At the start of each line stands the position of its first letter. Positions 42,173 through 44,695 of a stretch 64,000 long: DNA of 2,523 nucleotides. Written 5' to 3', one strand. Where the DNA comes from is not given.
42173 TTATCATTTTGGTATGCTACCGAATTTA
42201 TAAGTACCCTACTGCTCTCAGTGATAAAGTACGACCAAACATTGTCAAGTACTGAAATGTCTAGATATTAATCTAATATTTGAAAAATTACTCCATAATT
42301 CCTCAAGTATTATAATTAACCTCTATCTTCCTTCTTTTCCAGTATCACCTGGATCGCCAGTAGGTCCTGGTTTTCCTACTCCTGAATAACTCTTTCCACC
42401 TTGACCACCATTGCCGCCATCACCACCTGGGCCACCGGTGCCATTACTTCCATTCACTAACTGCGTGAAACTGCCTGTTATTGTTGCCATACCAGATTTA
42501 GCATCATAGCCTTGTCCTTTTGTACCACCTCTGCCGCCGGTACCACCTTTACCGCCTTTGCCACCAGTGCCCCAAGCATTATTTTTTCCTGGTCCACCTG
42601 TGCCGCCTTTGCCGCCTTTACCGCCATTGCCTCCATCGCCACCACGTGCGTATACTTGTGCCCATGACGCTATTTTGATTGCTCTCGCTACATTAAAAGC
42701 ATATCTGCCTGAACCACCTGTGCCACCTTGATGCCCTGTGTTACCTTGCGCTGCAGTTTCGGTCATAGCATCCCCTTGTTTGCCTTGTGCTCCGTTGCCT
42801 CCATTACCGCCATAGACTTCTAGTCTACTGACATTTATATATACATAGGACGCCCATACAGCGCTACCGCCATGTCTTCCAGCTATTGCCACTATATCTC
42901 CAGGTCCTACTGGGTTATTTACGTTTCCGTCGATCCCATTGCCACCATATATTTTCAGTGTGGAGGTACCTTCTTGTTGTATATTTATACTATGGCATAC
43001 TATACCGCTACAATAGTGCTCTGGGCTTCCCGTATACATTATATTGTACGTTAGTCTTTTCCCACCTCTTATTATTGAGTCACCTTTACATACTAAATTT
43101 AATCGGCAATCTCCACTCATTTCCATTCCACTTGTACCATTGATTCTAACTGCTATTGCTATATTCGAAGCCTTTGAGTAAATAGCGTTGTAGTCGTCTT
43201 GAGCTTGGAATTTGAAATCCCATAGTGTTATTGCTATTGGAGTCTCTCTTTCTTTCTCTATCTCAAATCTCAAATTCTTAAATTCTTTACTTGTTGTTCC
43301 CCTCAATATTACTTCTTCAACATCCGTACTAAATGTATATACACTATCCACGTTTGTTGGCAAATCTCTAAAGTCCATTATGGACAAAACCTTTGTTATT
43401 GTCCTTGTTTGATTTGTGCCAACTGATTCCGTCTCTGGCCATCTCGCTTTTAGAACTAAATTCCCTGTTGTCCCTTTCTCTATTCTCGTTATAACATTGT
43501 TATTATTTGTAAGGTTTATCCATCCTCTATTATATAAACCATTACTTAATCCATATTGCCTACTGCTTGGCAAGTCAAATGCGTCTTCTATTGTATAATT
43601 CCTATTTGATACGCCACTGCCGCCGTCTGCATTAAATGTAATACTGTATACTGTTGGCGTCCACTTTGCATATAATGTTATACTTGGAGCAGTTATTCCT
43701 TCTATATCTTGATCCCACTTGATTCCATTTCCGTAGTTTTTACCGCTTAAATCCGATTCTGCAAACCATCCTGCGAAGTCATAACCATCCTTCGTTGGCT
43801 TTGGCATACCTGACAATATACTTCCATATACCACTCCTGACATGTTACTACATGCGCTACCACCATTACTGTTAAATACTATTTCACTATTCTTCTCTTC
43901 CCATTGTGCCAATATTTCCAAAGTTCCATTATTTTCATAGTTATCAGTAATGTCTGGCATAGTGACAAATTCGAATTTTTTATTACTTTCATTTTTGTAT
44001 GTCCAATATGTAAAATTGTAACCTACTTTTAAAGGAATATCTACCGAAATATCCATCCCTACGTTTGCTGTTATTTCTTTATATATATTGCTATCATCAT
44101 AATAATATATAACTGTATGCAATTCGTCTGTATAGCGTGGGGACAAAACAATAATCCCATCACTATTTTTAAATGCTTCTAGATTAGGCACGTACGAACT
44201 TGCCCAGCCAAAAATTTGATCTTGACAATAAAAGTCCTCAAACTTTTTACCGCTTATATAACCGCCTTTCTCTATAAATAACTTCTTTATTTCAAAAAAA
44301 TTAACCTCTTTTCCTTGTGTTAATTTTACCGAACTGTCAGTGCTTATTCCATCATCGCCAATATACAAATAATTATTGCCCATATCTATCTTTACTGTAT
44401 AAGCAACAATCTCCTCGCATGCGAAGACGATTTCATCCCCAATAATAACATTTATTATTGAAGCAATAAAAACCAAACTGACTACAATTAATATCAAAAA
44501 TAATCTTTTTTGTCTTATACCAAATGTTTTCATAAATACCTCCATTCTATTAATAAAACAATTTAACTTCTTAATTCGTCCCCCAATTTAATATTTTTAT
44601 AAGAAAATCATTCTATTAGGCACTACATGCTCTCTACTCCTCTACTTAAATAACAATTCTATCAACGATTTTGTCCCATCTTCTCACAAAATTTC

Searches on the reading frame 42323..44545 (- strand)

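Call 12: search_protein_families(library=ncbifam, proteins=[window:42323-44545:-])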
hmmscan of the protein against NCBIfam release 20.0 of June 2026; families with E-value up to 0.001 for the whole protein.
window:42323-44545:- (740 aa): 3 families
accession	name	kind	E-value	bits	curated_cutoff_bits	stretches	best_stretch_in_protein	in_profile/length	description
TIGR02543.1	List_Bact_rpt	repeat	2.7e-10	40.4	20.95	1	250-297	1-42/44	TIGR02543 family repeat protein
NF033189.1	internalin_A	exception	4.2e-09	35.3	1600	1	148-314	502-651/799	class 1 internalin InlA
NF033188.1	internalin_H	exception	3.8e-08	32.4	1050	1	144-296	346-481/548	InlH/InlC2 family class 1 internalin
